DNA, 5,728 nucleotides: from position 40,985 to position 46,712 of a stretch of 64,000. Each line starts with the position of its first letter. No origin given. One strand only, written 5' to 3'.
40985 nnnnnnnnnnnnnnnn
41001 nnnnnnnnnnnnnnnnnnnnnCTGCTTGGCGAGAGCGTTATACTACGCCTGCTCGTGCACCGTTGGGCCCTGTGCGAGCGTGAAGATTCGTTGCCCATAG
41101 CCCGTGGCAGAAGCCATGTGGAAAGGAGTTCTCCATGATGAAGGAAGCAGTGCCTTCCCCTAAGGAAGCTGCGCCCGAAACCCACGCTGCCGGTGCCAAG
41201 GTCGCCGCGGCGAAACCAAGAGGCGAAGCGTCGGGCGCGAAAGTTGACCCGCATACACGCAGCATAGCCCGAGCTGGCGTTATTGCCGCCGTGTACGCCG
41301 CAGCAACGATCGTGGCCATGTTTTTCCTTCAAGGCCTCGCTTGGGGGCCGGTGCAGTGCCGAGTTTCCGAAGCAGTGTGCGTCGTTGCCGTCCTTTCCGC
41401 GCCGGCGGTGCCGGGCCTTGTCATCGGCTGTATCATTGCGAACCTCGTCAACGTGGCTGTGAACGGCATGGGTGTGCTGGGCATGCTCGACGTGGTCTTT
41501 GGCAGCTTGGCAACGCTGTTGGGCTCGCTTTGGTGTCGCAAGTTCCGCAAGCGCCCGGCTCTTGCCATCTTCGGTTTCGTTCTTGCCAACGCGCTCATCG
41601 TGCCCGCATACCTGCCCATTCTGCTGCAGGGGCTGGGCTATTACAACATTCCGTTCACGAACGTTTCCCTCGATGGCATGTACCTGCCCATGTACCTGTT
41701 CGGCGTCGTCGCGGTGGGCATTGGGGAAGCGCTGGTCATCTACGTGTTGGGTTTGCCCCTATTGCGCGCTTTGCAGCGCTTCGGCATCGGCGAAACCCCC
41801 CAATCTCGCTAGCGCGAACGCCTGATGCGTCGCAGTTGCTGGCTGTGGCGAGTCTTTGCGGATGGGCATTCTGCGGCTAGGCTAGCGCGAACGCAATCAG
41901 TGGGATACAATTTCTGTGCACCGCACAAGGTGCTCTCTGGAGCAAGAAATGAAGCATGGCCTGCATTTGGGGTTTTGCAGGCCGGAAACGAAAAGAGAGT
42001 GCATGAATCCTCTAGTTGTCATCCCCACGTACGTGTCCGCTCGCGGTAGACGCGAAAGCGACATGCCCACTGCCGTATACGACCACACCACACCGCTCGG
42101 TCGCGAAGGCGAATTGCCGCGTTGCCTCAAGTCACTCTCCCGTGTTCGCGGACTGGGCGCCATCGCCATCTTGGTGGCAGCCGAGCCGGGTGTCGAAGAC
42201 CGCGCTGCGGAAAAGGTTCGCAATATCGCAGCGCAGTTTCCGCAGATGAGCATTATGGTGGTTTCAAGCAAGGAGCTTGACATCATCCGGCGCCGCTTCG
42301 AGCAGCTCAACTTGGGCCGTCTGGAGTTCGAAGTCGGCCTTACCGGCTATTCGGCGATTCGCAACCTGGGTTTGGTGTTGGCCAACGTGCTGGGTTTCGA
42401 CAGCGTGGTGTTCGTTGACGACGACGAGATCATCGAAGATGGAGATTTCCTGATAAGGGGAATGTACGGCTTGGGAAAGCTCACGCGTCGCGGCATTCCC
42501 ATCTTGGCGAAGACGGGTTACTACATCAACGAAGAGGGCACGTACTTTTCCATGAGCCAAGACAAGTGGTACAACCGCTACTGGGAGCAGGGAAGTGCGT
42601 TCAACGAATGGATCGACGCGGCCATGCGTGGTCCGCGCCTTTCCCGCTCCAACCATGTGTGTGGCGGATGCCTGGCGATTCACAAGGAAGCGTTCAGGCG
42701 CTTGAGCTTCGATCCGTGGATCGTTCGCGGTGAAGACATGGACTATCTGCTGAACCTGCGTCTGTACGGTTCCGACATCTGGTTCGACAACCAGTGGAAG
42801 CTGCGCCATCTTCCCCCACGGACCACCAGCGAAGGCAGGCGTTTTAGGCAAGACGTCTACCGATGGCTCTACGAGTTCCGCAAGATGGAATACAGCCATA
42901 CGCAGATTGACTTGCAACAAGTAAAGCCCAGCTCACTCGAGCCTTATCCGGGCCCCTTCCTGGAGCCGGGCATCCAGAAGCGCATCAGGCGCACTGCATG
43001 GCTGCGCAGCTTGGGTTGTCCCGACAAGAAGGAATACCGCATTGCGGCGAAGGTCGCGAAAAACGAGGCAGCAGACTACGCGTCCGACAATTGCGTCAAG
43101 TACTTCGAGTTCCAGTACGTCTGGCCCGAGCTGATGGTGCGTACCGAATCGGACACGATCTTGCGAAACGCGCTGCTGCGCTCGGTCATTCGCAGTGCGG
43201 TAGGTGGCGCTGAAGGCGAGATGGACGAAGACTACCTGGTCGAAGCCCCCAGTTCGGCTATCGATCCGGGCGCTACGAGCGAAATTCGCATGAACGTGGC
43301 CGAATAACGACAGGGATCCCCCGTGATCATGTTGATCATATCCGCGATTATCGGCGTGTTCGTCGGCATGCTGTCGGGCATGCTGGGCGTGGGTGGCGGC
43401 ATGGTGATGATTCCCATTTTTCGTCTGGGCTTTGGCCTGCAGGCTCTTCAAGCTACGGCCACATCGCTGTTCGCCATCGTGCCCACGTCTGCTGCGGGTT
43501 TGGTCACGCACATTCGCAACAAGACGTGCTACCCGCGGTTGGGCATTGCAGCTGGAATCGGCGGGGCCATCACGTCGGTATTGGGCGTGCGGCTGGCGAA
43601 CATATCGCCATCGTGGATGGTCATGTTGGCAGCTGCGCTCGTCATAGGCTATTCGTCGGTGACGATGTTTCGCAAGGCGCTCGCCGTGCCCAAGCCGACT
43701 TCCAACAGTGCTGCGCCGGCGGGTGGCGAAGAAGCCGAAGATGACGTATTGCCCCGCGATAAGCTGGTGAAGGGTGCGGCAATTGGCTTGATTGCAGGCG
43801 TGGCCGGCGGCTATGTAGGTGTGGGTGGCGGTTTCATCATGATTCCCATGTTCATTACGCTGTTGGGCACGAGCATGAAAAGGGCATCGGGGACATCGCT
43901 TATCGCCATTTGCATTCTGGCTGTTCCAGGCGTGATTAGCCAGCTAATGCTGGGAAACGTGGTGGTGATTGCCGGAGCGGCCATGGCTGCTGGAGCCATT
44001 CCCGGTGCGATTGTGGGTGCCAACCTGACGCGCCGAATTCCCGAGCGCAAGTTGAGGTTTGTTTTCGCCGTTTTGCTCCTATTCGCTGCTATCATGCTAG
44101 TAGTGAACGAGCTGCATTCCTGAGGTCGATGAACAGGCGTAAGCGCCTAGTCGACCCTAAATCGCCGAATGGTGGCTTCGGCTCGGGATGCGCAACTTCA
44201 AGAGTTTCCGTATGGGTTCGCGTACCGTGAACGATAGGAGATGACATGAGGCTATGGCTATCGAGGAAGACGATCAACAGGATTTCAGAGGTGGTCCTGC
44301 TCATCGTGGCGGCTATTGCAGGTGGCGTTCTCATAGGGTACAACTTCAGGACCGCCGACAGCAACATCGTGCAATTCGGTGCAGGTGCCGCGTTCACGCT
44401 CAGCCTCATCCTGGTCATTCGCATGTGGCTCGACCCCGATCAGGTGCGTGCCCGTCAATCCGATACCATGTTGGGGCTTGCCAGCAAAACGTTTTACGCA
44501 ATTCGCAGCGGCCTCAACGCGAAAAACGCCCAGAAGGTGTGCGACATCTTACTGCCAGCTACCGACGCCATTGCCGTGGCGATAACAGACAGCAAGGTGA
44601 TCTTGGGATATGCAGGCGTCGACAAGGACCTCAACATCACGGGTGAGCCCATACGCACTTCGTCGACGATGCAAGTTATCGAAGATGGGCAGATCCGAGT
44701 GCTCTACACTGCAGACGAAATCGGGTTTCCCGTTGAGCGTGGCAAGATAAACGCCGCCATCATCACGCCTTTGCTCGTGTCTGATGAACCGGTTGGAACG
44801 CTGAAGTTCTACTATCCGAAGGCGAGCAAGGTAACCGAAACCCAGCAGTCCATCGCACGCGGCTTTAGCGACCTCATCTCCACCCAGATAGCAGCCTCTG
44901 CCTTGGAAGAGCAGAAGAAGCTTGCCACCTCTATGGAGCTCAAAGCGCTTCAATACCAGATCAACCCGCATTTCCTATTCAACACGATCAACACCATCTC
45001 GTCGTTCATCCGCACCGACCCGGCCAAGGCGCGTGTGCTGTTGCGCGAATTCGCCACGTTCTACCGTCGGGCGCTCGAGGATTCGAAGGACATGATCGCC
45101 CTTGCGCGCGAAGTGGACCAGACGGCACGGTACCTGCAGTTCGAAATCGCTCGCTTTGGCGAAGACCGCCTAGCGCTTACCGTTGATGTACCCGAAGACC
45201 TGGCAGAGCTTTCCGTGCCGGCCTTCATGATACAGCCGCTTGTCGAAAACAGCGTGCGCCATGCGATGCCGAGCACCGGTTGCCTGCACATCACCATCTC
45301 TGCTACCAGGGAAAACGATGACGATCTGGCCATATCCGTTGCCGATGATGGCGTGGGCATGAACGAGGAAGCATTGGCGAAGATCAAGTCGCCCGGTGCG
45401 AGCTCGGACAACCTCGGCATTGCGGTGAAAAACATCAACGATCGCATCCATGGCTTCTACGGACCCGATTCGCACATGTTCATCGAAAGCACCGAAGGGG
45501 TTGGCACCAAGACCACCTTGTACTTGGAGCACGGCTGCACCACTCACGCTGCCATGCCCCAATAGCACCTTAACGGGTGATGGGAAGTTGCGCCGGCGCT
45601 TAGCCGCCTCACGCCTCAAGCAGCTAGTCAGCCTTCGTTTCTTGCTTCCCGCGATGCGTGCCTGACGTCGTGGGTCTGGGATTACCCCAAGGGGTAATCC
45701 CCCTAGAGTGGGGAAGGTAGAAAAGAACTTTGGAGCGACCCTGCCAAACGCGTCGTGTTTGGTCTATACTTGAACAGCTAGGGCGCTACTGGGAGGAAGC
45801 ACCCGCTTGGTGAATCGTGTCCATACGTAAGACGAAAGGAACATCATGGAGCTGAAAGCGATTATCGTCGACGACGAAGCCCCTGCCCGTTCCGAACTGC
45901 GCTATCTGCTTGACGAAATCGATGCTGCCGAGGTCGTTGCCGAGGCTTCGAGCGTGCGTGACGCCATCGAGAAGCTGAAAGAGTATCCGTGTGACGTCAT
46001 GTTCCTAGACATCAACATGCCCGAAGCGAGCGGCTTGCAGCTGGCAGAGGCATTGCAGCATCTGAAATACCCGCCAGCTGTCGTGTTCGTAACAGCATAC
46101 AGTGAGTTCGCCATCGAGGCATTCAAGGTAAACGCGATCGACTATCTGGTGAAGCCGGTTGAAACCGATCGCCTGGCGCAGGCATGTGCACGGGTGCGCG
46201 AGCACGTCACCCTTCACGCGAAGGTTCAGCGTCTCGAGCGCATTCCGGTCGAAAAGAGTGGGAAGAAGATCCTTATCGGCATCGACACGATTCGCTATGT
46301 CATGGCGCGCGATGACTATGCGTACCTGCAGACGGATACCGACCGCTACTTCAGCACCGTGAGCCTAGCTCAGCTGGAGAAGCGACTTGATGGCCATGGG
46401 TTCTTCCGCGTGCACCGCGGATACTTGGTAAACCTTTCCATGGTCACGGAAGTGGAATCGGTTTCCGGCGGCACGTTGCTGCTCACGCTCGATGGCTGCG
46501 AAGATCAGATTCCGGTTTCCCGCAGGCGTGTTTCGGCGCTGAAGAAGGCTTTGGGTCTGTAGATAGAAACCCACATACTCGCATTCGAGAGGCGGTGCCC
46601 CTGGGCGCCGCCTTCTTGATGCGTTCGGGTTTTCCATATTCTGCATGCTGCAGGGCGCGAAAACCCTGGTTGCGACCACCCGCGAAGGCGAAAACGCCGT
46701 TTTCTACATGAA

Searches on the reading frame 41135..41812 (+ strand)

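Call 71: search_protein_families(library=pfam, proteins=[window:41135-41812:+])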
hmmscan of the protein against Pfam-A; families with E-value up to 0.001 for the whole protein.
window:41135-41812:+ (225 aa): 1 family
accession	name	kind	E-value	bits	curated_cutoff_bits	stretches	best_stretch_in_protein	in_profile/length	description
PF06177.16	QueT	-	6.2e-32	111.3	33.7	1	44-214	1-140/141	QueT transporter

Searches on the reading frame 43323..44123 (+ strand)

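Call 71: search_protein_families(library=pfam, proteins=[window:43323-44123:+])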
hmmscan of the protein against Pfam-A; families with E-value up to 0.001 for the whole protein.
window:43323-44123:+ (266 aa): 1 family
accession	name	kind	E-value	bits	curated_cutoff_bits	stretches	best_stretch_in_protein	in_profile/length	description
PF01925.25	TauE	-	7.1e-47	160.5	32.6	1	8-258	2-236/237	Sulfite exporter TauE/SafE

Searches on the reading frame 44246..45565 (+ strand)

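Call 71: search_protein_families(library=pfam, proteins=[window:44246-45565:+])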
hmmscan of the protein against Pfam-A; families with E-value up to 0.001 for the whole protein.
window:44246-45565:+ (439 aa): 5 families
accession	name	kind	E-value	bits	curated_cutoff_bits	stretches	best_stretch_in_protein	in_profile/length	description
PF06580.19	His_kinase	-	1.2e-22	80.4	25.2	1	230-306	1-79/81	Histidine kinase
PF02518.31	HATPase_c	-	1.6e-10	41.8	26.4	1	328-428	9-108/111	Histidine kinase-, DNA gyrase B-, and HSP90-like ATPase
PF13492.12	GAF_3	-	3.7e-05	24.6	27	1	126-216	43-128/129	GAF domain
PF13185.12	GAF_2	-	0.00015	22.4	28.6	1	96-212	9-132/136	GAF domain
PF01590.32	GAF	-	0.00051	21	22.4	0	96-215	7-133/133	GAF domain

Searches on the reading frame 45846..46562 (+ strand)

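Call 71: search_protein_families(library=pfam, proteins=[window:45846-46562:+])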
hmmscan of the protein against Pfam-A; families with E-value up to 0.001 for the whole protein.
window:45846-46562:+ (238 aa): 2 families
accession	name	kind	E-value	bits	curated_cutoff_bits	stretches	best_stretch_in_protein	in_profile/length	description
PF00072.30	Response_reg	-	6.6e-25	87.9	30.2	1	6-113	2-109/111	Response regulator receiver domain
PF04397.21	LytTR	-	8.3e-25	87.3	22.6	1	141-236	3-97/98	LytTr DNA-binding domain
